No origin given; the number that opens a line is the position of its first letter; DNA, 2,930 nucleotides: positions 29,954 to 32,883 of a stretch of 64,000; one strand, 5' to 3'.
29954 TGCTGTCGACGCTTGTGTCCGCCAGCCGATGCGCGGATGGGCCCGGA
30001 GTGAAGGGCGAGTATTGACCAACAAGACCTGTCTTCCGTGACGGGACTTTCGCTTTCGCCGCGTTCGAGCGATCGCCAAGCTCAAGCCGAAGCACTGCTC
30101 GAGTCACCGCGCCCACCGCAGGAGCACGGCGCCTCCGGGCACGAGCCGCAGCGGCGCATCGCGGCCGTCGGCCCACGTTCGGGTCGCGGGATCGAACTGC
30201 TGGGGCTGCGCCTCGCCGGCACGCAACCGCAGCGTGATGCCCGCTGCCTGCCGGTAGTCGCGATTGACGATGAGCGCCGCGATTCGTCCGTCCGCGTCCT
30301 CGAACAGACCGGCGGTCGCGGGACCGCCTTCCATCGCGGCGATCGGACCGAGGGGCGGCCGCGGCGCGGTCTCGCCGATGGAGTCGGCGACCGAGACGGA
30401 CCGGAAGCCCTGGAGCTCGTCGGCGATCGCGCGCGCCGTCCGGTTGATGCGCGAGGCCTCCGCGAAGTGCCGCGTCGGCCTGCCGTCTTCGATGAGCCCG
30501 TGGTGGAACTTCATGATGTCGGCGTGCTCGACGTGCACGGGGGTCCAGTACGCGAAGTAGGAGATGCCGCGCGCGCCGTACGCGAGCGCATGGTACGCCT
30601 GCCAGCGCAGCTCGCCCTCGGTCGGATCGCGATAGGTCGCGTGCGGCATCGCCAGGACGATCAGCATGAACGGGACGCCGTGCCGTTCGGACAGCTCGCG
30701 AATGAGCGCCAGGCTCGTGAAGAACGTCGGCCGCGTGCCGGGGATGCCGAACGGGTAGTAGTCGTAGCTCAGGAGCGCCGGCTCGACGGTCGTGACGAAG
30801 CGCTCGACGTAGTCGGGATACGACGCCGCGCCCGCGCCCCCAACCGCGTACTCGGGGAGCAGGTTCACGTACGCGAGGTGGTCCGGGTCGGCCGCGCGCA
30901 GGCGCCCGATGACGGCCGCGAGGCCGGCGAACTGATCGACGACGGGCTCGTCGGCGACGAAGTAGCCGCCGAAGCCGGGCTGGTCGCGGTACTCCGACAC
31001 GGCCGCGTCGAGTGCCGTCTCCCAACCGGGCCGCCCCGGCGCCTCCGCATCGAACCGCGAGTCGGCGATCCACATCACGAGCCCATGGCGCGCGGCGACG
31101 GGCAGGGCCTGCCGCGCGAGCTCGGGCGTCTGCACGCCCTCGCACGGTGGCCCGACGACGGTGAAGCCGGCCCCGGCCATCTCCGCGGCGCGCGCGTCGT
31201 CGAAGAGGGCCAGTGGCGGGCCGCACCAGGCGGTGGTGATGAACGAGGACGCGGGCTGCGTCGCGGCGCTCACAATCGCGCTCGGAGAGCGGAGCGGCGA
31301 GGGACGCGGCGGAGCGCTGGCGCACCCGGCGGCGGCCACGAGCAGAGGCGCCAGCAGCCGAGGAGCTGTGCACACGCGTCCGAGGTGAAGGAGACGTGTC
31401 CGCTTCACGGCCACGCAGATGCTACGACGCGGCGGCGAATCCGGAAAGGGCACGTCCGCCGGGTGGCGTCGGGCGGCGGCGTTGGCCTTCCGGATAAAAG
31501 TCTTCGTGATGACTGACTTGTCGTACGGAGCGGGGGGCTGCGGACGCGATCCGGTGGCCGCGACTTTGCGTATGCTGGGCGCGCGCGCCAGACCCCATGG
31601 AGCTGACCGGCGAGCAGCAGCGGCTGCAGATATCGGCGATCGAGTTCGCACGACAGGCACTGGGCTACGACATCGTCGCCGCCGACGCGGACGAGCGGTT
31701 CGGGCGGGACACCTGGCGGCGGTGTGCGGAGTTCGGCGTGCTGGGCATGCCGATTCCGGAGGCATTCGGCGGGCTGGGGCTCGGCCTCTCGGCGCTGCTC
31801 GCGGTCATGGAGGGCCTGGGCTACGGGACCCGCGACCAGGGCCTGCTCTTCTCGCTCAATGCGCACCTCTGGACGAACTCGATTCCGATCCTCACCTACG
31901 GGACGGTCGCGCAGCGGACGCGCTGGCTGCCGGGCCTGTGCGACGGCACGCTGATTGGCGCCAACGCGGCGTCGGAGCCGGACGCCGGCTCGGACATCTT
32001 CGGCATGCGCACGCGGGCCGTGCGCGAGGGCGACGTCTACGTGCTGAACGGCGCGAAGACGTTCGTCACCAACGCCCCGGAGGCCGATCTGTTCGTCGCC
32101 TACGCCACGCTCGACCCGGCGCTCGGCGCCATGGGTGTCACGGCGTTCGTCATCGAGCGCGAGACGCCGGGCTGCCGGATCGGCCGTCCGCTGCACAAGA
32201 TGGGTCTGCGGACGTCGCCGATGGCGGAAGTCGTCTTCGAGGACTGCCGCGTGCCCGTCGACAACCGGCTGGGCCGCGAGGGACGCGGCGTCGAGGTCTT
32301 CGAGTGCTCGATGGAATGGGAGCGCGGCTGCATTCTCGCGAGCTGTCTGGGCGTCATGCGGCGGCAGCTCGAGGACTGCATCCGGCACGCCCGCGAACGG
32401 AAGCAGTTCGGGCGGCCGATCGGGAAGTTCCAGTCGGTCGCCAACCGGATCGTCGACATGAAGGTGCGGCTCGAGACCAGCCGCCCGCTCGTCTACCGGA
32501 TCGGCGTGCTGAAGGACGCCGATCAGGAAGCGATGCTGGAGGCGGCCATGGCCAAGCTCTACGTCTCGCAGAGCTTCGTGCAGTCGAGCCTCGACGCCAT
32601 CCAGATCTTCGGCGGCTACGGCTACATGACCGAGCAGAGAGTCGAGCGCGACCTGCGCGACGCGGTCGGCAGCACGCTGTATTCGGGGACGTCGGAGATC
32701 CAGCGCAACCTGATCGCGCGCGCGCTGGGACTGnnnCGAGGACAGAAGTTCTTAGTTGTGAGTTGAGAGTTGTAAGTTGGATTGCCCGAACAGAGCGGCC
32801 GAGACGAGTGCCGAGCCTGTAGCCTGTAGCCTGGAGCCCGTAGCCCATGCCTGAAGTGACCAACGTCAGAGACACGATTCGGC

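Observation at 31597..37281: Carrier-protein acylation cassette (ACAD homolog + ACP + stand-alone adenylase + MBOAT-SGNH fusion) embedded in a PEP-CTERM/EPS locus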

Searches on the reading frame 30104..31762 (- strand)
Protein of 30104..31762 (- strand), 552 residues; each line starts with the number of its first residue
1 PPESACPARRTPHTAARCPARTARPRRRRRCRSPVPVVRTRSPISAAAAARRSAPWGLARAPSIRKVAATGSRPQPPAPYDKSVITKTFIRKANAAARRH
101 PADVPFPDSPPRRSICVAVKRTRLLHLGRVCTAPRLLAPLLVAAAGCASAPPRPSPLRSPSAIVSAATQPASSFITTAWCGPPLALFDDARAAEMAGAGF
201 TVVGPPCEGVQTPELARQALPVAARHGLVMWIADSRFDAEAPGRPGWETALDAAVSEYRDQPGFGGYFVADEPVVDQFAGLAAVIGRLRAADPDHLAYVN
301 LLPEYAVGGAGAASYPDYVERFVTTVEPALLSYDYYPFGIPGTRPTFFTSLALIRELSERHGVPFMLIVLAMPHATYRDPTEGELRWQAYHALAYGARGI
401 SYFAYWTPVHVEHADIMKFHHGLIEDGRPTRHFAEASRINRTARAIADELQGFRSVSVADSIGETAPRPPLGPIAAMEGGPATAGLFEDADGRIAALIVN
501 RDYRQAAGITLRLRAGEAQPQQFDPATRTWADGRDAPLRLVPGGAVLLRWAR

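Call 34: search_protein_families(library=ncbifam, proteins=[window:30104-31762:-], max_evalue=0.00001)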
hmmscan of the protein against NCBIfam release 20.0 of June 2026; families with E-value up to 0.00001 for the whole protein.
window:30104-31762:- (552 aa): 0 families

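Call 39: search_protein_families(library=pfam, proteins=[window:30104-31762:-], max_evalue=0.001)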
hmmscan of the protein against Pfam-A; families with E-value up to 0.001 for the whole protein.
window:30104-31762:- (552 aa): 0 families

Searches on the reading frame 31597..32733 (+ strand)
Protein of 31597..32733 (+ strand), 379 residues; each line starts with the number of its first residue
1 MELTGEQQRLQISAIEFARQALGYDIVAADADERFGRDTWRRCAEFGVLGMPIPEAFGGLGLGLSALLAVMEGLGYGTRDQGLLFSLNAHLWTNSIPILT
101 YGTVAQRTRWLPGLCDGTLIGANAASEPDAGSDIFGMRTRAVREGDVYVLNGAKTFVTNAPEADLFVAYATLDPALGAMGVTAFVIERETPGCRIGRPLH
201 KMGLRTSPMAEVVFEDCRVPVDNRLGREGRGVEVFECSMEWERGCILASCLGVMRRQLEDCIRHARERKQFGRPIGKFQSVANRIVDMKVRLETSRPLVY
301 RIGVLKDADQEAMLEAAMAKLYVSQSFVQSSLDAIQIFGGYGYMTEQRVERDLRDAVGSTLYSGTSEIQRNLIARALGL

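Call 8: search_protein_families(library=pfam, proteins=[window:31597-32733:+], max_evalue=0.01)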
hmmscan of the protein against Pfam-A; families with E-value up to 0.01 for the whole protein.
seq(379 aa): 4 families
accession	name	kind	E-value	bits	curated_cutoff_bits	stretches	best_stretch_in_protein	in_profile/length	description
PF00441.29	Acyl-CoA_dh_1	-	5.9e-43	147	22.4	1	229-377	1-149/150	Acyl-CoA dehydrogenase, C-terminal domain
PF02770.24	Acyl-CoA_dh_M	-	4.5e-23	81.7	33.3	1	123-217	2-97/97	Acyl-CoA dehydrogenase, middle domain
PF02771.21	Acyl-CoA_dh_N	-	7.4e-22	78.3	22.9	1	5-117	2-112/113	Acyl-CoA dehydrogenase, N-terminal domain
PF08028.16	Acyl-CoA_dh_2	-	6.9e-12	46.2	22.7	1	247-365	4-132/134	Acyl-CoA dehydrogenase, C-terminal domain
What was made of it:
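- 31597..32736 (+): FAD-dependent acyl-CoA-dehydrogenase-family enzyme of the prolyl-carrier-protein dehydrogenase subtype (379 aa). The candidate catalytic Glu242 lies at 32320-32322. Ser363, at 32683-32685, replaces the MCAD-type Glu. Pfam Acyl-CoA_dh_N/M/1 all score above their cut-offs (call 8).
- The ACAD has the general acyl-CoA dehydrogenase domains (call 8).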

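Call 9: search_protein_families(library=ncbifam, proteins=[window:31597-32733:+], max_evalue=0.01)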
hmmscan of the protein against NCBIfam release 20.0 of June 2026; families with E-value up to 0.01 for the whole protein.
seq(379 aa): 22 families
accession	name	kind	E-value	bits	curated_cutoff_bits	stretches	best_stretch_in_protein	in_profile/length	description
NF053553.1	prodigi_MBC_PigA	equivalog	1.1e-131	439.5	500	1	2-379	4-381/381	prodigiosin MBC biosynthesis dehydrogenase PigA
NF045652.1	ProlPCPDhRedW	equivalog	6.3e-125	416.9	650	1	9-379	6-375/376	L-prolyl-[peptidyl-carrier protein] dehydrogenase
NF042972.1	AcrlCoAredClosAcrC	equivalog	8e-87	291.3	640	1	2-376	4-375/378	acryloyl-CoA reductase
NF058590.1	AcCoDHFadEBacil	equivalog_domain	1.9e-71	241.4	600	1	4-376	22-409/586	acyl-CoA dehydrogenase FadE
NF045552.1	GlutCoADH_Des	equivalog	1.5e-67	228.5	470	1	2-375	4-377/387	glutaryl-CoA dehydrogenase Acd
NF043006.1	CyhCrbnylCoADH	equivalog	7.5e-64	216.1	650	1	5-376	5-374/380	cyclohexane-1-carbonyl-CoA dehydrogenase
NF042439.1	SulpropCoADesulf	equivalog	3.5e-58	197.2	600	1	13-376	3-369/379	3-sulfinopropanoyl-CoA desulfinase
NF008997.0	PRK12341.1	equivalog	7.3e-54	183.3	537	1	2-375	4-374/382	acyl-CoA dehydrogenase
TIGR03207.1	cyc_hxne_CoA_dh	equivalog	3.1e-50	170.9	575.35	1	4-375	2-369/372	cyclohexanecarboxyl-CoA dehydrogenase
NF002885.1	PRK03354.1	equivalog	4.2e-44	151.1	540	1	4-369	6-365/378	crotonobetainyl-CoA dehydrogenase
NF052270.1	Staph_DH_FadE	equivalog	1.3e-35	123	600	1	97-377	116-393/400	acyl-CoA dehydrogenase FadE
TIGR03203.1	pimD_small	equivalog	1.2e-31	110.1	652.7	1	17-350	18-349/378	pimeloyl-CoA dehydrogenase small subunit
NF049984.1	Rv1679_FadE16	equivalog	8.8e-26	91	600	1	28-377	18-365/371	Rv1679 family acyl-CoA dehydrogenase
TIGR03204.1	pimC_large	equivalog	5.7e-22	78.1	623.85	1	98-293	100-292/395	pimeloyl-CoA dehydrogenase large subunit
NF007000.1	PRK09463.1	subfamily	6.5e-22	77.6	600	1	33-344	72-399/726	acyl-CoA dehydrogenase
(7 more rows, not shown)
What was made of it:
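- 31597..32736 (+): NCBIfam: PigA 439.5 bits and RedW 416.9 bits, against 291 for the next family; both are below their equivalog cut-offs (call 9).
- On Prolyl-carrier-protein oxidation triad (PltF/PltL/PltE type): PigA scores 439.5 bits against a cut-off of 500, and RedW 416.9 against 650 (call 9).
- The best NCBIfam families are PigA and RedW (call 9). The ACAD falls below the PigA and RedW equivalog cut-offs (call 9). FadE-type models score 35-241 bits against 417-440 for prolyl-carrier dehydrogenases (call 9).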

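Call 22: search_solved_structures(query=window:31597-32733:+, max_evalue=1e-30, show_alignments=2)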
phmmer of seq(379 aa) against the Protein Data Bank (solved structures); distinct sequences matched with E-value up to 1e-30: 71 (the best 60 are shown).
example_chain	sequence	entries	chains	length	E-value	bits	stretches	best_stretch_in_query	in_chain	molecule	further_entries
4irn_A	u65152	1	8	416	4.6e-130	437.2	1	7-379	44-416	Prolyl-ACP dehydrogenase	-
6cxt_B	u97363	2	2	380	7.6e-100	337.8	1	6-379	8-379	Butyryl-CoA dehydrogenase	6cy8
5zw0_A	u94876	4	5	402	2e-92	313.3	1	3-379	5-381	L-prolyl-[peptidyl-carrier protein] dehydrogenase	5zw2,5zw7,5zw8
6af6_A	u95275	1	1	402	1.4e-91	310.6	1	3-379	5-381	L-prolyl-[peptidyl-carrier protein] dehydrogenase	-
5ol2_C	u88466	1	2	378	9.1e-82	278.3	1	9-374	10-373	Acyl-CoA dehydrogenase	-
4kto_A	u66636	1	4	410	6.2e-80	272.2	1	8-377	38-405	isovaleryl-CoA dehydrogenase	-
4l1f_A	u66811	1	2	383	7e-79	268.8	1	2-377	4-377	Acyl-CoA dehydrogenase domain protein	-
5lnx_A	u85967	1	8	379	9.3e-77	261.8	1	2-376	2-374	Acyl-CoA dehydrogenase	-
4o5m_A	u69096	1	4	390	1.3e-76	261.4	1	10-377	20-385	Isovaleryl-CoA dehydrogenase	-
4n5f_A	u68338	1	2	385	7e-76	258.9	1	4-377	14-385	Putative acyl-CoA dehydrogenase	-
4u83_A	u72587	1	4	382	5.3e-75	256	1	2-377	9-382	Acyl-CoA dehydrogenase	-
1ukw_A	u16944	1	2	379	4.9e-73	249.5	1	2-376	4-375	acyl-CoA dehydrogenase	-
7y0a_A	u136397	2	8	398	2.6e-72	247.2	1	7-375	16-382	Short-chain specific acyl-CoA dehydrogenase, mitochondrial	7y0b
8sgs_A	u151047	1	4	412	2.9e-72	247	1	7-375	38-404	Short-chain specific acyl-CoA dehydrogenase, mitochondrial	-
4m9a_A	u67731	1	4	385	3.3e-72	246.8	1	5-377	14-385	Acyl-CoA dehydrogenase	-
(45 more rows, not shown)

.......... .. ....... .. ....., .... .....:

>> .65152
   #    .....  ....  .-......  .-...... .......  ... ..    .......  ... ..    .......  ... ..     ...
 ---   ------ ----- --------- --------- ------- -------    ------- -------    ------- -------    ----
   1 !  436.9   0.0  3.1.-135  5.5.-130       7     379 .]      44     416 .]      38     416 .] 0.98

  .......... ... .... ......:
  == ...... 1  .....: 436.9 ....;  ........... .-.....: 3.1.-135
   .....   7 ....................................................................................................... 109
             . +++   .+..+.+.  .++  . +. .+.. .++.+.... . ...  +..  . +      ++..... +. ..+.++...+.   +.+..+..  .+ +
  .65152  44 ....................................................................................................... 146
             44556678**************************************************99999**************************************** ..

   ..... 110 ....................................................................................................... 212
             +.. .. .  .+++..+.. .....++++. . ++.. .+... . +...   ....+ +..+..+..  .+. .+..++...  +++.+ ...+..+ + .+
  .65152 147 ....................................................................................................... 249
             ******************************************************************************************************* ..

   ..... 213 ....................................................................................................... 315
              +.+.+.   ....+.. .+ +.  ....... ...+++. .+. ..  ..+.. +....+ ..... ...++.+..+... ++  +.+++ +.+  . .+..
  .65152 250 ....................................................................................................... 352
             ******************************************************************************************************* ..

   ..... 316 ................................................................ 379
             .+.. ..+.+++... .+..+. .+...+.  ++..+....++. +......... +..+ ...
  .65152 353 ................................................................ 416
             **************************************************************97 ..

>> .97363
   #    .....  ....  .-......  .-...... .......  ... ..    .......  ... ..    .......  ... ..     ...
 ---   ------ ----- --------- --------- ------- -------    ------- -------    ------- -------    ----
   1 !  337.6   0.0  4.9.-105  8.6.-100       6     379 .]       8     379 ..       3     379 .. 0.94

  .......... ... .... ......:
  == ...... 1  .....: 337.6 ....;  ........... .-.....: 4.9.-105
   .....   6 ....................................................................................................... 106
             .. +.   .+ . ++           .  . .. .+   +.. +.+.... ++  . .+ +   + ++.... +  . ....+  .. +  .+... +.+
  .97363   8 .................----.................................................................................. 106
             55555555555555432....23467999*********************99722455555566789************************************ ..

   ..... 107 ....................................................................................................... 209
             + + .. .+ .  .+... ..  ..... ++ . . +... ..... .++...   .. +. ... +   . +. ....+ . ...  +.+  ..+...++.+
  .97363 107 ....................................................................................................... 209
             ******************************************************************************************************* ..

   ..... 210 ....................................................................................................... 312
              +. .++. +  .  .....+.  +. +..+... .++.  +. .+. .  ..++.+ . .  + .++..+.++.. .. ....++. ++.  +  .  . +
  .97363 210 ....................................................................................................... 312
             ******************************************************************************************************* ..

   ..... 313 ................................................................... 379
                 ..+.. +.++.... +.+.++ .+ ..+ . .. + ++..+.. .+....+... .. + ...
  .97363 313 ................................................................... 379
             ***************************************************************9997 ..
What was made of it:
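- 31597..32736 (+): PDB: AnaB 4IRN 437 bits, 6CXT_B 338 and PigA 5ZW0 313, against 278 or less for ordinary ACADs (call 22).
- On Prolyl-carrier-protein oxidation triad (PltF/PltL/PltE type): AnaB is the closest solved structure (call 22).
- The three best PDB matches of the ACAD are prolyl-carrier dehydrogenases (call 22). AnaB (4IRN) is the single best characterised match of the ACAD, at 437 bits against 313-338 for the enzymes I take to be pyrrole-forming (PigA, and 6CXT_B if it is Bmp3) (call 22).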
